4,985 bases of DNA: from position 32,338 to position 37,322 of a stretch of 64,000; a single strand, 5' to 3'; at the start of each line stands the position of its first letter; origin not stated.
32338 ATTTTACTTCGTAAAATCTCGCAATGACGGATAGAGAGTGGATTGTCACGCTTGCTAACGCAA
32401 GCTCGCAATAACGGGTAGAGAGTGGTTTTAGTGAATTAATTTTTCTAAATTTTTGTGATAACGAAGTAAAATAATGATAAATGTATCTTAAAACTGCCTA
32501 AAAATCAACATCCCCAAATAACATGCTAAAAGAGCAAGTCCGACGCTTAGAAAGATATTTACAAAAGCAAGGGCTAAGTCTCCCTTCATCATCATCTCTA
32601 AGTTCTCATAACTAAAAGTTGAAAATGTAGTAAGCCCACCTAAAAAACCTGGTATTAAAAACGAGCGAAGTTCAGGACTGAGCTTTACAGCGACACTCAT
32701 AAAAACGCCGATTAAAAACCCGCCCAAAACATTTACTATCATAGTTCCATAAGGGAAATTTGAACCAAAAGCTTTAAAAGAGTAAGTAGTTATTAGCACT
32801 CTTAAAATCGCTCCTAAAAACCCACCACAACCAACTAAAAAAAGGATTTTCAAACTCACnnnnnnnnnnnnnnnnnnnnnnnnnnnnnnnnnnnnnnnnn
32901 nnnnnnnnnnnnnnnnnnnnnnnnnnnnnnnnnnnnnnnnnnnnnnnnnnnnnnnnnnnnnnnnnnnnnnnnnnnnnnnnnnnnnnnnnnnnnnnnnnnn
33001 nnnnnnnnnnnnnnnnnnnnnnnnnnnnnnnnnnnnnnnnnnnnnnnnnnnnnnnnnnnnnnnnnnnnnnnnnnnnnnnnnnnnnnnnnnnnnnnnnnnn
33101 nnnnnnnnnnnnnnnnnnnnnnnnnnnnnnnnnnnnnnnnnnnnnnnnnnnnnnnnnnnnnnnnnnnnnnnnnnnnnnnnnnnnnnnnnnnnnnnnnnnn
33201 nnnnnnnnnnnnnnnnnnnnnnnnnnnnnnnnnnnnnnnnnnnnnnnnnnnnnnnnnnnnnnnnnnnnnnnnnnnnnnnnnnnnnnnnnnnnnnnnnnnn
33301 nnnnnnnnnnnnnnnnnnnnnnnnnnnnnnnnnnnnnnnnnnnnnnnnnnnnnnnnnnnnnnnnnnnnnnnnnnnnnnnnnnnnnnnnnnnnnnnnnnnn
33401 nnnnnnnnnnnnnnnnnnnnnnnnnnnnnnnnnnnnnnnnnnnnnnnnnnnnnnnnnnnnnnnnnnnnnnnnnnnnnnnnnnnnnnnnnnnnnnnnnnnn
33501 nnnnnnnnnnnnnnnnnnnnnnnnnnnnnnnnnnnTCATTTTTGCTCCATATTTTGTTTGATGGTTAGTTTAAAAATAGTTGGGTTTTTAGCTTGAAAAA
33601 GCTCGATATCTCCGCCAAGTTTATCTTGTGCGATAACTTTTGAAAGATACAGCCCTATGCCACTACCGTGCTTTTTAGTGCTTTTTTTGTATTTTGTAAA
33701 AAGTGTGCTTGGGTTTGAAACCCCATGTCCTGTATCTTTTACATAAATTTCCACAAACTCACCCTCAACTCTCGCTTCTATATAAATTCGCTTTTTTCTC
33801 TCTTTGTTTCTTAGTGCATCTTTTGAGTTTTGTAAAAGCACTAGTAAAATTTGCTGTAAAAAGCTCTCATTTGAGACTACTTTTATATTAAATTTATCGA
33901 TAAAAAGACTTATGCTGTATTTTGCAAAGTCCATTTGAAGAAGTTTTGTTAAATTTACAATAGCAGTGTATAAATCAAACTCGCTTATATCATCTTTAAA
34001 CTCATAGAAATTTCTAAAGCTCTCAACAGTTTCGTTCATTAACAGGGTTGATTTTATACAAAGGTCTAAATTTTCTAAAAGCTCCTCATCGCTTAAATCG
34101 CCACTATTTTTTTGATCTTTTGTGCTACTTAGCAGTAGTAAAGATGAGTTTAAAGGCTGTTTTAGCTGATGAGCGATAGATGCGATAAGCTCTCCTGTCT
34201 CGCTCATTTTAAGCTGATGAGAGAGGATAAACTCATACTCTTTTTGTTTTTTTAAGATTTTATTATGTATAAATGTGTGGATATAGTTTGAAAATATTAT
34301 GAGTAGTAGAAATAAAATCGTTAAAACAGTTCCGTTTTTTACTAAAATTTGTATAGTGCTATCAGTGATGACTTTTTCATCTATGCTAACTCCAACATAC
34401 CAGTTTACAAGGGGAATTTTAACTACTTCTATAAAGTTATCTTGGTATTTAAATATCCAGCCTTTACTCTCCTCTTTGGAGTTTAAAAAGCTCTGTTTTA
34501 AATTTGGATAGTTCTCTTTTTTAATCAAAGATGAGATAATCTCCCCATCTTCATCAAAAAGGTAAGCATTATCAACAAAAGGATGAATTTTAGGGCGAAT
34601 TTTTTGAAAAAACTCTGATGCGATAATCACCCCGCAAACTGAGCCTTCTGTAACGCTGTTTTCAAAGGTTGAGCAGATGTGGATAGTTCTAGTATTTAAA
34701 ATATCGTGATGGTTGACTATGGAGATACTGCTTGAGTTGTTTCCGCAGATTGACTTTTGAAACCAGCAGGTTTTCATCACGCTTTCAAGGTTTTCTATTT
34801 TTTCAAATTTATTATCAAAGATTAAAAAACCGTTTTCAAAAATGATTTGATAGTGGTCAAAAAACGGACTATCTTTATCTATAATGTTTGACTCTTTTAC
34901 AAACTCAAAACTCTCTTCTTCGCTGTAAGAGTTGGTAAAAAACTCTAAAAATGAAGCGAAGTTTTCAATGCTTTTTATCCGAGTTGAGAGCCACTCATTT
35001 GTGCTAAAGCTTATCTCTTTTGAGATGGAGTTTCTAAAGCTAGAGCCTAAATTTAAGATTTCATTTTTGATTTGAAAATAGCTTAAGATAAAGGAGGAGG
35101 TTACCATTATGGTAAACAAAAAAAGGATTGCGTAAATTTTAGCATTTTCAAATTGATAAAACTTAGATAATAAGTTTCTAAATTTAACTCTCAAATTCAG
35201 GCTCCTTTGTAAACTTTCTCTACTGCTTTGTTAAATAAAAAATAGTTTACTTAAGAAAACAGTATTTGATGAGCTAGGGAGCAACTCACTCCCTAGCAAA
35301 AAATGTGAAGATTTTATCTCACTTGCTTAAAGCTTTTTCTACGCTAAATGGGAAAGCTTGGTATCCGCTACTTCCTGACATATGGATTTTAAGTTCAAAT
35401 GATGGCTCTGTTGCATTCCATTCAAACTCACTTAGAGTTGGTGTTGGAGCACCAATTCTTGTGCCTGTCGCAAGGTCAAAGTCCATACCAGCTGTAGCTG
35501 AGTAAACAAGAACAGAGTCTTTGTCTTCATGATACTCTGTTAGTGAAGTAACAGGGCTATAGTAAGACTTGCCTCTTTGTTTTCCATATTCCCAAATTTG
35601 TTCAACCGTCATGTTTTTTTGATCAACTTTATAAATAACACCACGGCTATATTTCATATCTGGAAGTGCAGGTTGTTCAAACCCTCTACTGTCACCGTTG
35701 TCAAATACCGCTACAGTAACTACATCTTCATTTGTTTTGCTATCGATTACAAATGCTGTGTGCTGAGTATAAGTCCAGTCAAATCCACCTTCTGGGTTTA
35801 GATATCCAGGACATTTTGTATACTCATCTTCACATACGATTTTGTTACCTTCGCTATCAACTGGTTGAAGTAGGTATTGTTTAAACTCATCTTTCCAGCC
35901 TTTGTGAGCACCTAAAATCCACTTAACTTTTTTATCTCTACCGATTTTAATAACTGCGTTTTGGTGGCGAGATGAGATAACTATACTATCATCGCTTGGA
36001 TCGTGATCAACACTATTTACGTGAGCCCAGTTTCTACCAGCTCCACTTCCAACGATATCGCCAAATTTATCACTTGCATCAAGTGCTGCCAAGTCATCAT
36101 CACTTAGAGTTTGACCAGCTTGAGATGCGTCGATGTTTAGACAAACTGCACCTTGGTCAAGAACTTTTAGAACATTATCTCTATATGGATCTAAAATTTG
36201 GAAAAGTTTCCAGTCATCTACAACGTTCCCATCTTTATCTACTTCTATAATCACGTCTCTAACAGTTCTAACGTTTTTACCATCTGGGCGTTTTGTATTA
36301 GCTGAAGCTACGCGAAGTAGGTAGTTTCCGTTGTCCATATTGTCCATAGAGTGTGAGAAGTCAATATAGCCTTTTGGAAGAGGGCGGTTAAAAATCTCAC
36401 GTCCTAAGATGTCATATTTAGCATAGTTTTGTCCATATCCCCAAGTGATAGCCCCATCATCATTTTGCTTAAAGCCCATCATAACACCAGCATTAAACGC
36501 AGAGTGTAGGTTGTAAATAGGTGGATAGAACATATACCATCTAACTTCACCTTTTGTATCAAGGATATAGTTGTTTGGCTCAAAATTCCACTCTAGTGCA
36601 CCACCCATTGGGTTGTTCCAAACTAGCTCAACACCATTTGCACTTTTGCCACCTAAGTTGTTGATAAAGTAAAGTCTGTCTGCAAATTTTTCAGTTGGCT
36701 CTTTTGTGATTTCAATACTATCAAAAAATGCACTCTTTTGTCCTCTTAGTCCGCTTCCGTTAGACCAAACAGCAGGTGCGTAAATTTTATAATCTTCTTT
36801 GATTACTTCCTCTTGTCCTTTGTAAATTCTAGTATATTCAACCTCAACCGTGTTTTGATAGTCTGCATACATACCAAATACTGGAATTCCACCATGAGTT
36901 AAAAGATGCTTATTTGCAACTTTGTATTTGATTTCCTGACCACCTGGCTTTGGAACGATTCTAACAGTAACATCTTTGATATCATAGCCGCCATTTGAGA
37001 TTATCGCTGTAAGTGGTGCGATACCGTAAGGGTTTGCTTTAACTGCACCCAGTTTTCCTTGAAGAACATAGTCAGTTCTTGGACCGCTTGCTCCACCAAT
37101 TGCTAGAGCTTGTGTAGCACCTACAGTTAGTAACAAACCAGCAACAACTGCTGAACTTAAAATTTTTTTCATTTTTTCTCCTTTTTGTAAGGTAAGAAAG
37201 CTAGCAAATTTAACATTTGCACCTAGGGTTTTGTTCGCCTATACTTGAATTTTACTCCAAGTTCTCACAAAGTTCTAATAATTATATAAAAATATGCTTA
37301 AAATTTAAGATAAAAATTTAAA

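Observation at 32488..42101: Duplicated arylsulfotransferase/DsbL locus with its own two-component system: candidate undescribed regulon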

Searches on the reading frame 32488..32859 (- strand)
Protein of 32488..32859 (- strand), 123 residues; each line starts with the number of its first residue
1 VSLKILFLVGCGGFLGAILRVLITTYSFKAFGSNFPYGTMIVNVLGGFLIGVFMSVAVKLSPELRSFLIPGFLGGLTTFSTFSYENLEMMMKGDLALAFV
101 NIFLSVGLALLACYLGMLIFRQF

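Call 3: search_protein_families(library=pfam, proteins=[window:32488-32859:-])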
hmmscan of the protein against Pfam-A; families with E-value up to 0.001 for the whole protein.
window:32488-32859:- (123 aa): 1 family
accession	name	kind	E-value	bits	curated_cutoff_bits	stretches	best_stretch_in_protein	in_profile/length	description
PF02537.21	CRCB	-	5.3e-28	97.8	32.9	1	8-117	2-103/103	CrcB-like protein, Camphor Resistance (CrcB)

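Call 4: search_protein_families(library=ncbifam, proteins=[window:32488-32859:-])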
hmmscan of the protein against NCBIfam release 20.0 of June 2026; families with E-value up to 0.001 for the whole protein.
window:32488-32859:- (123 aa): 31 families (the best 25 are shown)
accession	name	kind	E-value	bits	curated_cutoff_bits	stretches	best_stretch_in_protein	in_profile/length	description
NF010791.0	PRK14195.1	equivalog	4.5e-30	104.6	129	1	5-122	3-123/125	fluoride efflux transporter CrcB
NF010792.0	PRK14196.1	equivalog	1.5e-25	89.8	125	1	5-121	4-122/127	fluoride efflux transporter CrcB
NF010805.0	PRK14209.1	equivalog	2.9e-25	88.9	125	1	5-123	4-122/124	fluoride efflux transporter CrcB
TIGR00494.1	crcB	equivalog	9.9e-24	84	80.45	1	9-120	3-117/117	fluoride efflux transporter CrcB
NF010802.0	PRK14206.1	equivalog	2.3e-21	76.2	140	1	8-118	5-120/131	fluoride efflux transporter CrcB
NF010829.0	PRK14233.1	equivalog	7.7e-21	74.7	128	1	1-116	1-121/133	fluoride efflux transporter CrcB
NF010794.0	PRK14198.1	equivalog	2.4e-20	73.3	125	1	7-123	5-124/125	fluoride efflux transporter CrcB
NF010796.0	PRK14200.1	equivalog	3.5e-20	72.6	144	1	2-118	3-122/127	fluoride efflux transporter CrcB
NF010830.0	PRK14234.1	equivalog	3.9e-19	69.3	111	1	4-119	3-121/124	fluoride efflux transporter CrcB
NF010810.0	PRK14214.1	equivalog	1.2e-17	64.8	132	1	6-119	5-116/118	fluoride efflux transporter CrcB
NF010828.0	PRK14232.1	equivalog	2.5e-17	63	118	1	7-119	4-114/120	fluoride efflux transporter CrcB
NF010797.0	PRK14201.1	equivalog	2.6e-17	63.5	119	1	9-119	6-116/121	fluoride efflux transporter CrcB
NF010799.0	PRK14203.1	equivalog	2.6e-17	63.1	129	1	6-118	8-125/132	fluoride efflux transporter CrcB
NF010812.0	PRK14216.1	equivalog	1.7e-16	60.5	128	1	5-121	8-126/132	fluoride efflux transporter CrcB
NF010807.0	PRK14211.1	equivalog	1.1e-15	57.7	126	1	6-117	3-110/114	fluoride efflux transporter CrcB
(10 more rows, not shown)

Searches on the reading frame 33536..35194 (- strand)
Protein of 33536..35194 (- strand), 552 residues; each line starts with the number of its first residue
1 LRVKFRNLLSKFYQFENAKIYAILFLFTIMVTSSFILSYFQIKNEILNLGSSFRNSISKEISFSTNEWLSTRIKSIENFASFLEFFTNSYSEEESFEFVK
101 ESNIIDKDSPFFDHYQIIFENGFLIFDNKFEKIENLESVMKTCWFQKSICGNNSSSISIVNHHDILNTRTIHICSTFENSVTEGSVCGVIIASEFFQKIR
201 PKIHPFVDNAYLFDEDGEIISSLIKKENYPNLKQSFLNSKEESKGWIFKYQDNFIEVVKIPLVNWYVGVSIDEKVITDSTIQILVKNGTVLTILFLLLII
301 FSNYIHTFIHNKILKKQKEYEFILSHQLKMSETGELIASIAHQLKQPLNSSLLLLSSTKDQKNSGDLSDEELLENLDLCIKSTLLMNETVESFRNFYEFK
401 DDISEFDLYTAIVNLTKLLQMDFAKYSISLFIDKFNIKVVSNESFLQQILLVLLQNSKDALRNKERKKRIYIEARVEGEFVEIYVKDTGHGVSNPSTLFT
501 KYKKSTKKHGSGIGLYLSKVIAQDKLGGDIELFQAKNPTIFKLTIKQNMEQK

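Call 3: search_protein_families(library=pfam, proteins=[window:33536-35194:-])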
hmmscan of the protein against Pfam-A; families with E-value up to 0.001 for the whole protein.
window:33536-35194:- (552 aa): 2 families
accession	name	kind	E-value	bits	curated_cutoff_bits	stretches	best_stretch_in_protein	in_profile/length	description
PF02518.31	HATPase_c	-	2.6e-11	44.4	26.4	1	442-546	2-108/111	Histidine kinase-, DNA gyrase B-, and HSP90-like ATPase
PF00512.31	HisKA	-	2.2e-06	28.1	26.9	1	334-396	3-60/66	His Kinase A (phospho-acceptor) domain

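Call 4: search_protein_families(library=ncbifam, proteins=[window:33536-35194:-])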
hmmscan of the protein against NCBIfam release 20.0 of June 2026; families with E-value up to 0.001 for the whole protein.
window:33536-35194:- (552 aa): 19 families
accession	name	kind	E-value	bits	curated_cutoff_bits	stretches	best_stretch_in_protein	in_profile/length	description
NF041777.1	sens_FixL_Rhizob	equivalog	2.5e-15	56.1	850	1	316-525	245-459/485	sensor protein FixL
NF047794.1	HisKinPtgB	equivalog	4.6e-14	51.6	1000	1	328-532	437-639/656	two-component system sensor histidine kinase PgtB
NF007688.0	PRK10364.1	equivalog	5.9e-13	48.4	479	1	290-552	196-456/460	two-component system sensor histidine kinase ZraS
TIGR02916.1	PEP_his_kin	equivalog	1e-12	47.5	300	1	336-544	478-677/679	XrtA/PEP-CTERM system histidine kinase PrsK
NF008468.0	PRK11360.1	equivalog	1.8e-12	46.4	646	1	316-549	379-610/616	two-component system sensor histidine kinase AtoS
NF041832.1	near_NosP_CTERM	subfamily_domain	6.8e-12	45.1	400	1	335-520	9-196/370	NahK/ErcS family hybrid sensor histidine kinase/response regulator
NF040750.1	tetrathio_HK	equivalog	4.4e-10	38.7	750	1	312-536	313-542/555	tetrathionate respiration histidine kinase TtrS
NF046044.1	PnpS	equivalog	3.5e-08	32.9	400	1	399-532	238-375/390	two-component system histidine kinase PnpS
NF053867.1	SprKinKinDBac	equivalog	5.9e-08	31.6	775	1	264-532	225-481/500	sporulation kinase KinD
NF008312.0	PRK11100.1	equivalog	1.1e-07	31.1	356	1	337-543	260-470/477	two-component system sensor histidine kinase CreC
NF006800.0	PRK09303.1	equivalog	2.8e-07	29.8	342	1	310-527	131-357/383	histidine kinase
NF041831.1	NO_HK_NahK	exception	3.3e-06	25.4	1500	1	329-521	491-685/854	hybrid sensor histidine kinase/response regulator NahK/ErcS'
NF007793.0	PRK10490.1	equivalog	1.3e-05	23.4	1123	1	417-547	750-882/895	two-component system sensor histidine kinase KdpD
NF012163.2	BaeS_SmeS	equivalog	2.1e-05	23.6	500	1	402-528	308-438/457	sensor histidine kinase efflux regulator BaeS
TIGR02966.1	phoR_proteo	equivalog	3.8e-05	22.9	334.2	1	335-519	116-307/333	phosphate regulon sensor histidine kinase PhoR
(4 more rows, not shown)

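Call 70: find_homologous_proteins(query=window:33536-35194:-, region=30-300, max_evalue=0.001)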
Query window:33536-35194:-, residues 30-300 (271 aa): 8 proteins with E <= 0.001 among 2453 candidates.
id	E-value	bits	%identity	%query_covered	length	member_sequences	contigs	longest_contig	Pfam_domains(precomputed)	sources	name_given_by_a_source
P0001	1.0e-169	581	100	100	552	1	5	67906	PF02518.32,PF00512.32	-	-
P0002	2.2e-111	390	64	96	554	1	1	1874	PF02518.32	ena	-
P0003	1.4e-104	367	62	93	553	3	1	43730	PF02743.25,PF02518.32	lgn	-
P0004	1.8e-85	305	53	93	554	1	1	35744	PF02518.32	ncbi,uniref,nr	ncbi:HAMP domain-containing histidine kinase [Campylobacter sp. FMV-PI01]|uniref:HAMP domain-contain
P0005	3.1e-51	193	43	97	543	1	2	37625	PF02743.25,PF02518.32,PF00512.32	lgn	-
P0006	4.5e-50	189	39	97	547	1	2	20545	PF02518.32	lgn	-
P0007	6.1e-49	185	43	96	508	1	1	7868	PF02518.32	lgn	-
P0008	1.5e-5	43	26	88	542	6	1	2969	PF02743.25,PF02518.32,PF00512.32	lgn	-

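Call 73: find_encoding_contigs(protein=P0003, flank=10000, max_places=2)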
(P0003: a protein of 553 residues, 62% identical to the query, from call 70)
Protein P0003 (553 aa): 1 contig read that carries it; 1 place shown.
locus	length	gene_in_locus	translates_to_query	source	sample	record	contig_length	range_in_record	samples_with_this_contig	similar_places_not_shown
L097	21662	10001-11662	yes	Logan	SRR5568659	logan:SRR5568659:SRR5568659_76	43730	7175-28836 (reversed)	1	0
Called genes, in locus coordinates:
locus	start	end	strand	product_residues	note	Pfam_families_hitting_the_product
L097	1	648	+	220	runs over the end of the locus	PF00528:BPD_transp_1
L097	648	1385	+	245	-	PF02463:SMC_N (weak), PF13476:AAA_23 (weak), PF00005:ABC_tran, PF13304:AAA_21 (weak)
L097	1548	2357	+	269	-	PF00497:SBP_bac_3, PF10613:Lig_chan-Glu_bd (weak)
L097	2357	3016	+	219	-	PF03070:TENA_THI-4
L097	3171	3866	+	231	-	PF13462:Thioredoxin_4 (faint), PF01323:DSBA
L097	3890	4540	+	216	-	PF02600:DsbB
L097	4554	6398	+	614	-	PF17425:Arylsulfotran_N, PF05935:Arylsulfotrans, PF14269:Arylsulfotran_2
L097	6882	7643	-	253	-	PF02463:SMC_N, PF00005:ABC_tran, PF13304:AAA_21 (weak)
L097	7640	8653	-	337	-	PF01032:FecCD, PF00950:ABC-3 (weak)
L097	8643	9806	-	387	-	PF01497:Peripla_BP_2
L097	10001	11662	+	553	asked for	PF02743:dCache_1 (weak), PF02518:HATPase_c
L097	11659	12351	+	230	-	PF00072:Response_reg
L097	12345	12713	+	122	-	PF02537:CRCB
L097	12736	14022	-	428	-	PF03616:Glt_symporter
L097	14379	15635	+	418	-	PF03435:Sacchrp_dh_NADP, PF16653:Sacchrp_dh_C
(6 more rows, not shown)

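Call 74: find_encoding_contigs(protein=P0005, flank=10000, max_places=2)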
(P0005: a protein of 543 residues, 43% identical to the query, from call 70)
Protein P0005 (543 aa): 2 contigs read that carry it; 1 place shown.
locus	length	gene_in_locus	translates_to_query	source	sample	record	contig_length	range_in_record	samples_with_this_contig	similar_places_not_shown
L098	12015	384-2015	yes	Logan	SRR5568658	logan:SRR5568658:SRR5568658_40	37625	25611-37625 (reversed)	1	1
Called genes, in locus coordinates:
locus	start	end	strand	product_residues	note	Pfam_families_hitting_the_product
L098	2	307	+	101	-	?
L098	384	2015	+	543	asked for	PF02743:dCache_1 (weak), PF00512:HisKA (weak), PF02518:HATPase_c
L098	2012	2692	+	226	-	PF00072:Response_reg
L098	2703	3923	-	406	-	PF00672:HAMP (weak), PF00512:HisKA, PF02518:HATPase_c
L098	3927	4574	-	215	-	PF00072:Response_reg, PF00486:Trans_reg_C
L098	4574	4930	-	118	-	PF07813:LTXXQ (weak)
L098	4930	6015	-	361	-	PF01292:Ni_hydr_CYTB, PF14358:DUF4405 (weak), PF09626:DHC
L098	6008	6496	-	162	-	PF09626:DHC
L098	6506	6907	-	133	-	PF09086:DUF1924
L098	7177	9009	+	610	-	PF00890:FAD_binding_2, PF01266:DAO (faint), PF03486:HI0933_like, PF07992:Pyr_redox_2 (faint), PF02910:Succ_DH_flav_C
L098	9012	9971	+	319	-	PF13085:Fer2_3, PF12838:Fer4_7 (faint), PF13187:Fer4_9 (faint), PF13183:Fer4_8, PF13534:Fer4_17 (weak)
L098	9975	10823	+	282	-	PF02754:CCG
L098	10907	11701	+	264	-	-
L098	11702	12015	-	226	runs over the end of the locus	PF00215:OMPdecase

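Call 75: find_encoding_contigs(protein=P0006, flank=10000, max_places=2)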
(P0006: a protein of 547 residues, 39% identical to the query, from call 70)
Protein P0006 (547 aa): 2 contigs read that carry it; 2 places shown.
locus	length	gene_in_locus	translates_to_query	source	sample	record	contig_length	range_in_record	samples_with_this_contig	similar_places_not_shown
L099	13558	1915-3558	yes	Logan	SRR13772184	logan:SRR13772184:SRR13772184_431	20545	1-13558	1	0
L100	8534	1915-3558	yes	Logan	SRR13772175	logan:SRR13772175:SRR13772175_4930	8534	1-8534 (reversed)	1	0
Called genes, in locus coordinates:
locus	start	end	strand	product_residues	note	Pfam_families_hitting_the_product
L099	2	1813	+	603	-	?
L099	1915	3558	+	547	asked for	PF02518:HATPase_c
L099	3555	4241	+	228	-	PF00072:Response_reg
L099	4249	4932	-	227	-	PF00215:OMPdecase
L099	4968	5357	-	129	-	PF01029:NusB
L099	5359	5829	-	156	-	PF00885:DMRL_synthase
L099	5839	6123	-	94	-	PF00893:Multi_Drug_Res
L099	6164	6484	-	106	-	PF00893:Multi_Drug_Res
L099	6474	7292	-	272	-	PF00793:DAHP_synth_1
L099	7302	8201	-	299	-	PF00892:EamA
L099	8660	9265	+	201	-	-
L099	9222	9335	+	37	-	-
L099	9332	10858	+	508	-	PF14264:Glucos_trans_II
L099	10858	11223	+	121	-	PF04138:GtrA_DPMS_TM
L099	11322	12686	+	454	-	PF00071:Ras (faint), PF00350:Dynamin_N (faint), PF01926:MMR_HSR1, PF02421:FeoB_N, PF00009:GTP_EFTU, PF01926:MMR_HSR1, PF02421:FeoB_N, PF14714:KH_dom-like, +5 more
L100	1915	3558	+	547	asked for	PF02518:HATPase_c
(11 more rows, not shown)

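Call 91: find_encoding_contigs(protein=P0007, flank=8000, max_places=2)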
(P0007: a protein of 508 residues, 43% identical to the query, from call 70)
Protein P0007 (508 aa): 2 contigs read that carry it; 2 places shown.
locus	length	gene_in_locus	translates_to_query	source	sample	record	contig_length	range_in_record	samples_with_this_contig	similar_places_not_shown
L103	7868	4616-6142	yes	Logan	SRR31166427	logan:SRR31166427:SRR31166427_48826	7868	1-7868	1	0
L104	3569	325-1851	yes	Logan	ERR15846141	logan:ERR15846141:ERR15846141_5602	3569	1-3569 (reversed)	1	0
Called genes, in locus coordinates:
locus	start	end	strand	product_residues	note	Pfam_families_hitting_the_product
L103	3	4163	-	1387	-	?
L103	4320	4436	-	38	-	-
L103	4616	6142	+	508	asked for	PF02518:HATPase_c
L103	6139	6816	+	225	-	PF00072:Response_reg, PF00486:Trans_reg_C (faint)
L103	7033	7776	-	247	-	-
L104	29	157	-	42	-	-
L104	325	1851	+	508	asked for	PF02518:HATPase_c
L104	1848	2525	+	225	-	PF00072:Response_reg, PF00486:Trans_reg_C (faint)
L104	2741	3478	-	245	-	-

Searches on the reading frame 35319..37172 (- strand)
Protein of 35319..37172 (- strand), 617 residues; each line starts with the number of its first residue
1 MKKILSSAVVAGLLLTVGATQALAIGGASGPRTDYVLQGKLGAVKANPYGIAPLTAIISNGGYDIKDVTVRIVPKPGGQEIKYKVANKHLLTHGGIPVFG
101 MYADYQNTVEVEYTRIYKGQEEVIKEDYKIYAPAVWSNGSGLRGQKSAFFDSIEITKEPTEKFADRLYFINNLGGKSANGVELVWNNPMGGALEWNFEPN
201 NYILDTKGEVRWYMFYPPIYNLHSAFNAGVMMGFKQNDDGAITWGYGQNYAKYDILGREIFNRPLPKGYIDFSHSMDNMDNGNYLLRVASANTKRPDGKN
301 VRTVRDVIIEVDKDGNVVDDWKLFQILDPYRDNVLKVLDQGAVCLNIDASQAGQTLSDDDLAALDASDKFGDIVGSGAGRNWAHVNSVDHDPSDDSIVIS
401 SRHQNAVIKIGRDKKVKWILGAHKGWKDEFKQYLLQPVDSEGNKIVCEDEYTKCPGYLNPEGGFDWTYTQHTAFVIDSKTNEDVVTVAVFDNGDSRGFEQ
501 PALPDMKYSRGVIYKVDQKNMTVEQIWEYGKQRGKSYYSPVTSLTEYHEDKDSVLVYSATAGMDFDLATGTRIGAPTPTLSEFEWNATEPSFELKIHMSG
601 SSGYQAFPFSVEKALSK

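Call 3: search_protein_families(library=pfam, proteins=[window:35319-37172:-])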
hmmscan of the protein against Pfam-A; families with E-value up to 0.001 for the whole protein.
window:35319-37172:- (617 aa): 3 families
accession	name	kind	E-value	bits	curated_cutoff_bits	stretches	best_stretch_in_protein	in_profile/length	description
PF05935.17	Arylsulfotrans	-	6.6e-139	463.5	24.2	1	154-604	3-373/374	Arylsulfotransferase (ASST)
PF17425.8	Arylsulfotran_N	-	1.5e-28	99.2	24.2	1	44-133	2-88/88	Arylsulfotransferase Ig-like domain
PF14269.12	Arylsulfotran_2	-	3.9e-08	33.5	27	1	240-425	20-187/301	Arylsulfotransferase (ASST)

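Call 4: search_protein_families(library=ncbifam, proteins=[window:35319-37172:-])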
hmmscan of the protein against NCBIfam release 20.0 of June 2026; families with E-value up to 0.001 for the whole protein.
window:35319-37172:- (617 aa): 0 families
